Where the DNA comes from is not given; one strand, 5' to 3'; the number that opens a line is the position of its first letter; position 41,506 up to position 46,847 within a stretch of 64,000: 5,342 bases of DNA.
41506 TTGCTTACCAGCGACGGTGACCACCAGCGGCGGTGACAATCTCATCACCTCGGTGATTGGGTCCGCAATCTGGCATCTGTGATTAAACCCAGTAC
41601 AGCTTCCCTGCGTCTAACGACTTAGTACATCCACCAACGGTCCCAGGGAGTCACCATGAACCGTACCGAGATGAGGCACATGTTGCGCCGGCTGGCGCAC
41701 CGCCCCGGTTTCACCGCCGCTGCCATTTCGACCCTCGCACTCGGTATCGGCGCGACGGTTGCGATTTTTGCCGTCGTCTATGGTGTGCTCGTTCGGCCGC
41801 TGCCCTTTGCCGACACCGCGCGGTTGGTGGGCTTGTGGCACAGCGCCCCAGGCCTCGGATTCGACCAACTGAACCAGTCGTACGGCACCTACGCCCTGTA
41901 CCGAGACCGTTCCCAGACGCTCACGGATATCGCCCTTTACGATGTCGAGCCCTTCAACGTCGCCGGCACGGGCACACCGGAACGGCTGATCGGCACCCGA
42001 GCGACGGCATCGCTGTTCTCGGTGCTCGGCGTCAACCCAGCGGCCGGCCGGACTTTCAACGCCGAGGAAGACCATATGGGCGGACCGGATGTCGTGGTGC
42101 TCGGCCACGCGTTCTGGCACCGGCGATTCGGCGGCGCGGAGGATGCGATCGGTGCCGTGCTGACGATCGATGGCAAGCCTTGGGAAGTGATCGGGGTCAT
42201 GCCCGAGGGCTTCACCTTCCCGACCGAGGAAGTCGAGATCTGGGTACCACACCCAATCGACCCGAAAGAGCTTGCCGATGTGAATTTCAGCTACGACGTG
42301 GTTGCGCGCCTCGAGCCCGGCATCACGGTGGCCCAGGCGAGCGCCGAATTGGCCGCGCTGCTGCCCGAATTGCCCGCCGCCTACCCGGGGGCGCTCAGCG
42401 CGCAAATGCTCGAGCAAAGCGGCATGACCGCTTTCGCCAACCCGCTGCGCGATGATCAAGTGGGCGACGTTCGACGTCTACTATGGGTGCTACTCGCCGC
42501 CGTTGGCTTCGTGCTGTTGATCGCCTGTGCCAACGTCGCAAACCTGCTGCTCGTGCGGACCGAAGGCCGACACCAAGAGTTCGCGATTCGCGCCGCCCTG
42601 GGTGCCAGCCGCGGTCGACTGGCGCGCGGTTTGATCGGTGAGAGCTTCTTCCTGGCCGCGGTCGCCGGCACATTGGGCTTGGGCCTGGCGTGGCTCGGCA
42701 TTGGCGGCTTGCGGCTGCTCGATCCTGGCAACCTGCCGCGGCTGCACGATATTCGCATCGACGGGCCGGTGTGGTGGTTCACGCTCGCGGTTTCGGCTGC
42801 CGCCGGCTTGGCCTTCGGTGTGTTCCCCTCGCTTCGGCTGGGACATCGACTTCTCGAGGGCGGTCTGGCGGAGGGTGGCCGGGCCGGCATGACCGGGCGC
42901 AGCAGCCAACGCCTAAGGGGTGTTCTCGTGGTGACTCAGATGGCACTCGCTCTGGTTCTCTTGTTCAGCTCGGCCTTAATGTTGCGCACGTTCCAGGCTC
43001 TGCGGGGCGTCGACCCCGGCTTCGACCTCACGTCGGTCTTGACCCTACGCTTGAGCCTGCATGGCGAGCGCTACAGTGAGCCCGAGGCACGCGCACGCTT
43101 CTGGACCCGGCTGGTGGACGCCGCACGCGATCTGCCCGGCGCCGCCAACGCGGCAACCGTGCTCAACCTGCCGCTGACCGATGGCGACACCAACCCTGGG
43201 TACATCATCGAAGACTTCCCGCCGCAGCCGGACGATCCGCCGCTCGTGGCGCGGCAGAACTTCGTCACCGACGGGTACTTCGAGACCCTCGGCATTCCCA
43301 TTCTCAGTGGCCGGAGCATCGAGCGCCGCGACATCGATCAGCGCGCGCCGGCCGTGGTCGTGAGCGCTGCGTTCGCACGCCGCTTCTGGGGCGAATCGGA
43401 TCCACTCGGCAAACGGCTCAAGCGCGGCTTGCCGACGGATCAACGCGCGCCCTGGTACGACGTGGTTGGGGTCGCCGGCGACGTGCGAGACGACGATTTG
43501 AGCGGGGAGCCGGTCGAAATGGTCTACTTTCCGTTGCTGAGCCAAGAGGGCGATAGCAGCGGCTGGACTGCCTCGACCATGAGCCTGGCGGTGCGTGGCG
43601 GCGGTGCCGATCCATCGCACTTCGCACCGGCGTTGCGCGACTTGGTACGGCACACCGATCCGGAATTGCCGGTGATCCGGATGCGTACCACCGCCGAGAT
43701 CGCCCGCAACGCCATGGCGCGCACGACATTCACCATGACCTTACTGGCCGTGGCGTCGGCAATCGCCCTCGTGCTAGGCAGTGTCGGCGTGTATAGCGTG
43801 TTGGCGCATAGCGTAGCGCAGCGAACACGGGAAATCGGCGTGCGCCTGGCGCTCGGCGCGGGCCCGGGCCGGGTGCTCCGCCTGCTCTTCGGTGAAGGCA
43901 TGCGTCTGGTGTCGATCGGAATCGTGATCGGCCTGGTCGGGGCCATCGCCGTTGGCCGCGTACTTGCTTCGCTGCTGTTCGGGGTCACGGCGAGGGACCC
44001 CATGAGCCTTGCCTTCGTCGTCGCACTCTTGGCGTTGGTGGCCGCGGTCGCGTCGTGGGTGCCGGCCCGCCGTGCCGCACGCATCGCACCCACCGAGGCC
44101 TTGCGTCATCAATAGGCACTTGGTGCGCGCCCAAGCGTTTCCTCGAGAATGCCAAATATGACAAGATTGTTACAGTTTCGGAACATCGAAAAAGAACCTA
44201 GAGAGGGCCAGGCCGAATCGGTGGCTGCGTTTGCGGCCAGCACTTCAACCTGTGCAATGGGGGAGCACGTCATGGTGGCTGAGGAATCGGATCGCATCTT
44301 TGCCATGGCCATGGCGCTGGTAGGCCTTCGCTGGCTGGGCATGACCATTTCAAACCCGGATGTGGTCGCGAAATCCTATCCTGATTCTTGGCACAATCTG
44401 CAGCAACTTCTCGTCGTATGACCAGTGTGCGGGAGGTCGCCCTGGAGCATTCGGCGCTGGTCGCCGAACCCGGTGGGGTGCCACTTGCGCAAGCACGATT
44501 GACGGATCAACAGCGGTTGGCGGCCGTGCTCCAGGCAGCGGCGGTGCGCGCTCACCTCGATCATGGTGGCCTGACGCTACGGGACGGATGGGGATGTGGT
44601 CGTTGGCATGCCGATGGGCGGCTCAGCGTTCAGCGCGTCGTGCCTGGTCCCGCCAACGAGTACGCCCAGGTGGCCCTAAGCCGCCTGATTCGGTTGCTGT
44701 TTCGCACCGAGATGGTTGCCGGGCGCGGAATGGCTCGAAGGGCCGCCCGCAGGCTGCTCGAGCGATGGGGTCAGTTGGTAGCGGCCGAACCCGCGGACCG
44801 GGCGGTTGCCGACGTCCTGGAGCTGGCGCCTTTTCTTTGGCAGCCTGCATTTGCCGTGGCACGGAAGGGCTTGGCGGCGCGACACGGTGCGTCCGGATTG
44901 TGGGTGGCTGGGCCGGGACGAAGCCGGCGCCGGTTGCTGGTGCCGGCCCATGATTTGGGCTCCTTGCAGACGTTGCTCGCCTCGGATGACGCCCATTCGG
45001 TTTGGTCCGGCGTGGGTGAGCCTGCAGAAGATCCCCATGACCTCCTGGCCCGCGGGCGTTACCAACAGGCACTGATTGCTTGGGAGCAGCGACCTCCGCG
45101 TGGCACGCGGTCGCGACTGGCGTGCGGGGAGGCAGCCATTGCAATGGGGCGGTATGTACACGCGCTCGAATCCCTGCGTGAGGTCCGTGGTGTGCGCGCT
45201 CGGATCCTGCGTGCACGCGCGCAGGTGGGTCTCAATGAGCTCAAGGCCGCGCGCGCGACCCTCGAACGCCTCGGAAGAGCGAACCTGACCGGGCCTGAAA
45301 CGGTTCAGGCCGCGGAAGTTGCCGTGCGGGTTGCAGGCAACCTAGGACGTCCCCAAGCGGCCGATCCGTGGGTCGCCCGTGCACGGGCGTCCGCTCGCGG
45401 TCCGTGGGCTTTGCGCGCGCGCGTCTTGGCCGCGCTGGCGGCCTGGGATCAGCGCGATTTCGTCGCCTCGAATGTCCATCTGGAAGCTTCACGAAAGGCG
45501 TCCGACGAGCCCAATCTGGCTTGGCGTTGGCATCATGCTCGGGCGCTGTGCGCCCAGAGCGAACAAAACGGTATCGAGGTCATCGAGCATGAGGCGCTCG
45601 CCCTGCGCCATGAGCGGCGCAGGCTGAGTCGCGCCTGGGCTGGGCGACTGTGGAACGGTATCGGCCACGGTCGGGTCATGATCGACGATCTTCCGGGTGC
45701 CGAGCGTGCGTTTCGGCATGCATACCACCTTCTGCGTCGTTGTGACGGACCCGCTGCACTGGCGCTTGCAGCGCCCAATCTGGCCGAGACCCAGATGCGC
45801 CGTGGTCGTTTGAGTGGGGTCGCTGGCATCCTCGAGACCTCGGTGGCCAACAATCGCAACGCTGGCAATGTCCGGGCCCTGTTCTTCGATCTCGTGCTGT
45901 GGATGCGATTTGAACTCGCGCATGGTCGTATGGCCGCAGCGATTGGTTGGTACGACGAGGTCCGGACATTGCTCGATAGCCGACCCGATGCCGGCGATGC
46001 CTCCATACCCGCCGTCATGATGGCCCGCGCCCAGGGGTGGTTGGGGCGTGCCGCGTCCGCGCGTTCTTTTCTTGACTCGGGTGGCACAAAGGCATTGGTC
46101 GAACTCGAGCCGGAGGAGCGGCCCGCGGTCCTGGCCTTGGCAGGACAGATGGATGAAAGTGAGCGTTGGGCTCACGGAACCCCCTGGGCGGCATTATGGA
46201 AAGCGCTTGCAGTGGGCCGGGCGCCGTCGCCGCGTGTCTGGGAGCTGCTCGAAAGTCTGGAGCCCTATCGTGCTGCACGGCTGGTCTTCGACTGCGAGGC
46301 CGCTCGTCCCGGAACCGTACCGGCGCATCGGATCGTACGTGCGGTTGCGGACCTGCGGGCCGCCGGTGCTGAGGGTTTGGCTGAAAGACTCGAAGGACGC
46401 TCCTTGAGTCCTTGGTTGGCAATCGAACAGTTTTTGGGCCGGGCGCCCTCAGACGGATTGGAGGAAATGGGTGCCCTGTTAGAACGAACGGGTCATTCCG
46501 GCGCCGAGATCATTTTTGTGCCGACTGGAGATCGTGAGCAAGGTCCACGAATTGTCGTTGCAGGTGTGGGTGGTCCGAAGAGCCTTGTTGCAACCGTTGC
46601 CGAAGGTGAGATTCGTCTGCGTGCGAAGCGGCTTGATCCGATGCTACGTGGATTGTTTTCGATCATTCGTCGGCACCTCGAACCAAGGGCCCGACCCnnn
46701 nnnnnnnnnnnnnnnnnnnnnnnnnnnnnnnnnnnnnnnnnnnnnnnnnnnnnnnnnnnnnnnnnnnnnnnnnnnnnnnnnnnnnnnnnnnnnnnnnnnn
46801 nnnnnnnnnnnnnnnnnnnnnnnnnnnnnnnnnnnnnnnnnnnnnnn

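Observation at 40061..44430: Decayed second copy of the aroA leader, start codon and 3' end lies downstream of an orphan ADOP permease and is fused to the start of a sigma-54 activator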

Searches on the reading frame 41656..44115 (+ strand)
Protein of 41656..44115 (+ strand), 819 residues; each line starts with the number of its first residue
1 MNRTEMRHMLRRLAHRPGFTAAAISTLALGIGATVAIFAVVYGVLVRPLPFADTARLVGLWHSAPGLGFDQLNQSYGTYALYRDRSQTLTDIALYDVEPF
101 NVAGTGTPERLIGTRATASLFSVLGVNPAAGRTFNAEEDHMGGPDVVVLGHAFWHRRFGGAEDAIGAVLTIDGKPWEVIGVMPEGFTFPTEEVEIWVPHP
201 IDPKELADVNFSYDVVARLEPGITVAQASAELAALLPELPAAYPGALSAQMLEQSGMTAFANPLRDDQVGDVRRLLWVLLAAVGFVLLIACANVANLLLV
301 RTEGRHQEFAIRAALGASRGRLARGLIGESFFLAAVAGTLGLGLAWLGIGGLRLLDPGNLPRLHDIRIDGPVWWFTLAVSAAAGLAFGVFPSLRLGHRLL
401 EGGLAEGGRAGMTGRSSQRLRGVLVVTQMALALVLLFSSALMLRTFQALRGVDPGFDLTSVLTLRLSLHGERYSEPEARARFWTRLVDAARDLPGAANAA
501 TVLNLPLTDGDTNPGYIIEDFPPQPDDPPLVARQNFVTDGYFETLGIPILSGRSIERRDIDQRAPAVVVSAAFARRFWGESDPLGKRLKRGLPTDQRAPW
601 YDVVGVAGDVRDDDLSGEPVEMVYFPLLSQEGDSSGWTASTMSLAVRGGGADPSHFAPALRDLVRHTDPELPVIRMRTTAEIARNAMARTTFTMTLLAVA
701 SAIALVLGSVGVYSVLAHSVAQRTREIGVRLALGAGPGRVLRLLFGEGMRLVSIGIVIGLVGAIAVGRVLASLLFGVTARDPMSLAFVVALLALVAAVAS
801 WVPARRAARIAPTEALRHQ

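Call 6: find_encoding_contigs(protein=window:41656-44115:+, flank=10000, max_places=10)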
Protein window:41656-44115:+ (819 aa): no gene with exactly this product is on record in the collection.

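Call 7: search_protein_families(library=pfam, proteins=[window:41656-44115:+])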
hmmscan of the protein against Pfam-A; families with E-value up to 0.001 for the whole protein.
window:41656-44115:+ (819 aa): 2 families
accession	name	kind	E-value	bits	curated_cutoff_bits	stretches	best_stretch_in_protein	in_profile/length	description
PF12704.14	MacB_PCD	-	1.4e-35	123.9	27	2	20-234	1-206/207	MacB-like periplasmic core domain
PF02687.27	FtsX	-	1.5e-25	90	25.5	2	699-812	2-120/120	FtsX-like permease C-terminal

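Call 30: find_homologous_proteins(query=window:41656-44115:+, max_evalue=1e-50)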
Query window:41656-44115:+ (819 aa): 7979 proteins with E <= 1e-50 among 8000 candidates; the best 120 are listed.
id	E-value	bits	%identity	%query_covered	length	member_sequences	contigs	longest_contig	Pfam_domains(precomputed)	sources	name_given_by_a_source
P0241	0.0e+0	1799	100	100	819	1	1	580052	PF02687.28,PF12704.15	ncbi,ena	-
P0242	0.0e+0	1386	77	100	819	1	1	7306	PF02687.28,PF12704.15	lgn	-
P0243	0.0e+0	1321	74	100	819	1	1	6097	PF02687.28,PF12704.15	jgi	-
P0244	0.0e+0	1320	74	100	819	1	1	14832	PF02687.28,PF12704.15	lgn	-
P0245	0.0e+0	1300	74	100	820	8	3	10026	PF02687.28,PF12704.15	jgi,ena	jgi:predicted permease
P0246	0.0e+0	1262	70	100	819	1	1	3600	PF02687.28,PF12704.15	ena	-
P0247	0.0e+0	1236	69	100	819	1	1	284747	PF02687.28,PF12704.15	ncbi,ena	-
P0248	0.0e+0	1216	68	100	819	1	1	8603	PF02687.28,PF12704.15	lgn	-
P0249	0.0e+0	1094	62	100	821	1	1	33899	PF02687.28,PF12704.15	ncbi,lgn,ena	-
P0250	0.0e+0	1086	61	100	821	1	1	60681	PF02687.28,PF12704.15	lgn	-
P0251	0.0e+0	1078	72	83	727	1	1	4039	PF02687.28,PF12704.15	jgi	-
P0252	7.4e-270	916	54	98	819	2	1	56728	PF02687.28,PF12704.15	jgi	-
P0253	1.4e-261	888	51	100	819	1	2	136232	PF02687.28,PF12704.15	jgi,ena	-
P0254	2.2e-237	808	49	99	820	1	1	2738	PF02687.28,PF12704.15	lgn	-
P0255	1.3e-235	802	49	95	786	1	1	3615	PF02687.28,PF12704.15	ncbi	ncbi:MAG: ABC transporter permease, partial [Acidobacteriota bacterium]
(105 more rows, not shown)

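Call 31: find_encoding_contigs(protein=P0242, flank=8000, max_places=2)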
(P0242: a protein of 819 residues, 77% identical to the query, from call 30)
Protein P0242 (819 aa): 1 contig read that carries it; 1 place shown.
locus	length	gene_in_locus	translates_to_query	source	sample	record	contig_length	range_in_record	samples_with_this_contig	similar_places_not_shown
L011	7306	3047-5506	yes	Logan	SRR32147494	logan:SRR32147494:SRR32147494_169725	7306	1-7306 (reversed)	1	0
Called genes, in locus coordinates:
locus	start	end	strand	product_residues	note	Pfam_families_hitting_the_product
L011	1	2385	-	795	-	?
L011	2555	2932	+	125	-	PF20409:SnoaL_5 (weak), PF12680:SnoaL_2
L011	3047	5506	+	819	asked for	PF12704:MacB_PCD, PF02687:FtsX, PF12704:MacB_PCD, PF02687:FtsX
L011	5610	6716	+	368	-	-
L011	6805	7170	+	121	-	-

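Call 32: find_encoding_contigs(protein=P0244, flank=8000, max_places=2)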
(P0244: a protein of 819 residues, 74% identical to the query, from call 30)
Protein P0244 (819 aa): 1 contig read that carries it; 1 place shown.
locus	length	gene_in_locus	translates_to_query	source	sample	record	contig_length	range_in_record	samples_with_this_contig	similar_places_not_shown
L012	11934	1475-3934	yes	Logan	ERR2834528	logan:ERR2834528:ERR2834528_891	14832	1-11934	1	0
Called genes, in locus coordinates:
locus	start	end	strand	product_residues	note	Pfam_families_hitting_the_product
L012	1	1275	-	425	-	?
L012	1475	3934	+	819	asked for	PF12704:MacB_PCD, PF02687:FtsX, PF12704:MacB_PCD, PF02687:FtsX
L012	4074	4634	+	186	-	-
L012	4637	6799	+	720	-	PF02225:PA, PF04389:Peptidase_M28, PF04253:TFR_dimer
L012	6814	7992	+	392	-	PF00990:GGDEF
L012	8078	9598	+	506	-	PF00450:Peptidase_S10, PF00561:Abhydrolase_1 (faint)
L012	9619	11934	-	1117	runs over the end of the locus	PF02012:BNR (faint), PF15902:Sortilin-Vps10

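Call 33: find_encoding_contigs(protein=P0247, flank=8000, max_places=2)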
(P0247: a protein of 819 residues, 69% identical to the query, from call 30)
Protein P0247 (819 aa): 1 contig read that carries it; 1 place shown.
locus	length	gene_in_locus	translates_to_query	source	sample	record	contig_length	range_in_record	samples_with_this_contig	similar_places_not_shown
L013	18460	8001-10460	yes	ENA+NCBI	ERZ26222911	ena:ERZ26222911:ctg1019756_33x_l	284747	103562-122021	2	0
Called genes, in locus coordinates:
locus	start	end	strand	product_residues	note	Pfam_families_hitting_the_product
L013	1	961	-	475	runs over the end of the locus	PF00330:Aconitase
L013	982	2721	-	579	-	PF00682:HMGL-like, PF22617:HCS_D2, PF08502:LeuA_dimer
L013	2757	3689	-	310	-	PF01063:Aminotran_4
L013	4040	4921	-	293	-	-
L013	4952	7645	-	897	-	PF12419:DUF3670, PF04851:ResIII (weak), PF00176:SNF2-rel_dom, PF00271:Helicase_C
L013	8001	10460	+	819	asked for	PF12704:MacB_PCD, PF02687:FtsX, PF12704:MacB_PCD, PF02687:FtsX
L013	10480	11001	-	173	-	-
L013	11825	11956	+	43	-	-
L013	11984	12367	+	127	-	PF13911:AhpC-TSA_2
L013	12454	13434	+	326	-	-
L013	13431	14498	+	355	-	-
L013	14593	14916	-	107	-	PF00076:RRM_1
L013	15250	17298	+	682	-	PF00884:Sulfatase, PF01663:Phosphodiest, PF13428:TPR_14 (faint), PF07719:TPR_2 (faint), PF14559:TPR_19 (weak), PF13432:TPR_16 (weak), PF23914:TPR_CcmH_CycH (weak), PF14559:TPR_19, +8 more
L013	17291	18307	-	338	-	PF00582:Usp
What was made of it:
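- Closest known: ADOP family permeases. Different: What is notable is its single-gene mobility: its orthologues sit in three different neighbourhoods (calls 31-33).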

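Call 60: search_protein_families(library=ncbifam, proteins=[window:41656-44115:+], max_evalue=0.01)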
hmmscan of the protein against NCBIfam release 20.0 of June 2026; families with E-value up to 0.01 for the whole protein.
window:41656-44115:+ (819 aa): 4 families
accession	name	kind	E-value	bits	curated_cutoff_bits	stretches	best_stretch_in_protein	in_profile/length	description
TIGR03434.1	ADOP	subfamily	7.3e-263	874.4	622.3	1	5-818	4-802/803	ADOP family duplicated permease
NF007826.0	PRK10535.1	equivalog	2.8e-33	115.1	966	2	532-817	367-646/648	macrolide ABC transporter ATP-binding protein/permease MacB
NF038008.1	ABC_perm_DarB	equivalog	0.00024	19.2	700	1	274-336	271-329/777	darobactin export ABC transporter permease subunit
TIGR01185.1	devC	equivalog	0.0015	17.6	290.35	1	649-767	216-331/380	ABC transporter permease DevC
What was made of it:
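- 41498..44142 (+): Inserted segment of about 2.65 kb: the ADOP permease gene (41656-44115, 819 aa) with about 158 nt of 5' flank and at most 27 nt of 3' flank. TIGR03434 scores 874 bits against a 622 cutoff (call 60).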

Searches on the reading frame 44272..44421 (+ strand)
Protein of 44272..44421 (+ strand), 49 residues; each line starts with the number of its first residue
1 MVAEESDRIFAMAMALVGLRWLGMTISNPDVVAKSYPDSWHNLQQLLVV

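Call 60: search_protein_families(library=ncbifam, proteins=[window:44272-44421:+], max_evalue=0.01)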
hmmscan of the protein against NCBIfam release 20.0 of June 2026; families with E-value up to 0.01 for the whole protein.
window:44272-44421:+ (49 aa): 1 family
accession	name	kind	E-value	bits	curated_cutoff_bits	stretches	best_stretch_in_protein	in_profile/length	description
TIGR01356.1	aroA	equivalog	4.6e-05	22.4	287.25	1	10-47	375-413/415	3-phosphoshikimate 1-carboxyvinyltransferase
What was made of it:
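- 44272..44421 (+): Relic mini-ORF of 49 codons (MVAE + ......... + the last 36 aroA codons + TGA). It runs from the aroA-type ATG to the aroA stop, which overlaps the activator ATG (ATGA). It matches only the C-terminal end of the aroA model (22 bits against a 287 cutoff, call 60).
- On EPSP synthase (aroA), applied to the relic ORF 44272-44421: The relic scores 22.4 bits against a 287.25 cutoff and covers only model positions 375-413 (call 60).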

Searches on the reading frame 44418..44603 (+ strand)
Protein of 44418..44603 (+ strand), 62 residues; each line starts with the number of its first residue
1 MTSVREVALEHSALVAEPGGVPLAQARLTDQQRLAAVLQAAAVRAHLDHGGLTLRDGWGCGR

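Call 36: find_related_loci(query=A1, collection=metagenome_contigs, flank=8000)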
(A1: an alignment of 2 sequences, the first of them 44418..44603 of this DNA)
Query A1 (62 aa) in metagenome_contigs; peptide patterns used: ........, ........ (x = any residue, [..] = any of these).
600 stretches matched a pattern, but none encodes a relative of the query by tblastn (E <= 1e-3).

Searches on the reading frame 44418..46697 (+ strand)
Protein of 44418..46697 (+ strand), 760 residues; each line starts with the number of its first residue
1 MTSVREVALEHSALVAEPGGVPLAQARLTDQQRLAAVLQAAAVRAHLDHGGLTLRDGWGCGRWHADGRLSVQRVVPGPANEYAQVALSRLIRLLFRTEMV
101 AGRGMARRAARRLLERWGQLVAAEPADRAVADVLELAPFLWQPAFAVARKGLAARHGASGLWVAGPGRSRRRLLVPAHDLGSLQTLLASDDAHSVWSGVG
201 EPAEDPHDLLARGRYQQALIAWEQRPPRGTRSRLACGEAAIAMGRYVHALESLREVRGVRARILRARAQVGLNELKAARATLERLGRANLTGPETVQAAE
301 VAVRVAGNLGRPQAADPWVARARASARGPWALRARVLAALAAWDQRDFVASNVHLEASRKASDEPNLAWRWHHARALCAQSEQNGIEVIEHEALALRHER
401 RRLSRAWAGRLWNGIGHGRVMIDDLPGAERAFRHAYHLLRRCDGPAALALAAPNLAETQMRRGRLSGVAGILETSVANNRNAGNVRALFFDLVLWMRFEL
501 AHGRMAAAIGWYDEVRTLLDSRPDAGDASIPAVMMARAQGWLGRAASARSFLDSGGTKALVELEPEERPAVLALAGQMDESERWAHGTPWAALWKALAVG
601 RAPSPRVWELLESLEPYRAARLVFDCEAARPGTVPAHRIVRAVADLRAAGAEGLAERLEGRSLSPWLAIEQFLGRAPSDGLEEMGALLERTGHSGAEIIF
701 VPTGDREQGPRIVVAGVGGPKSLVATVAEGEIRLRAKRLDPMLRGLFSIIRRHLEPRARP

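Call 20: find_related_loci(query=window:44418-46697:+, collection=metagenome_contigs, flank=7000)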
Query window:44418-46697:+ (760 aa) in metagenome_contigs; peptide patterns used: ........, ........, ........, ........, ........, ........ (x = any residue, [..] = any of these).
156 stretches matched a pattern, but none encodes a relative of the query by tblastn (E <= 1e-3).
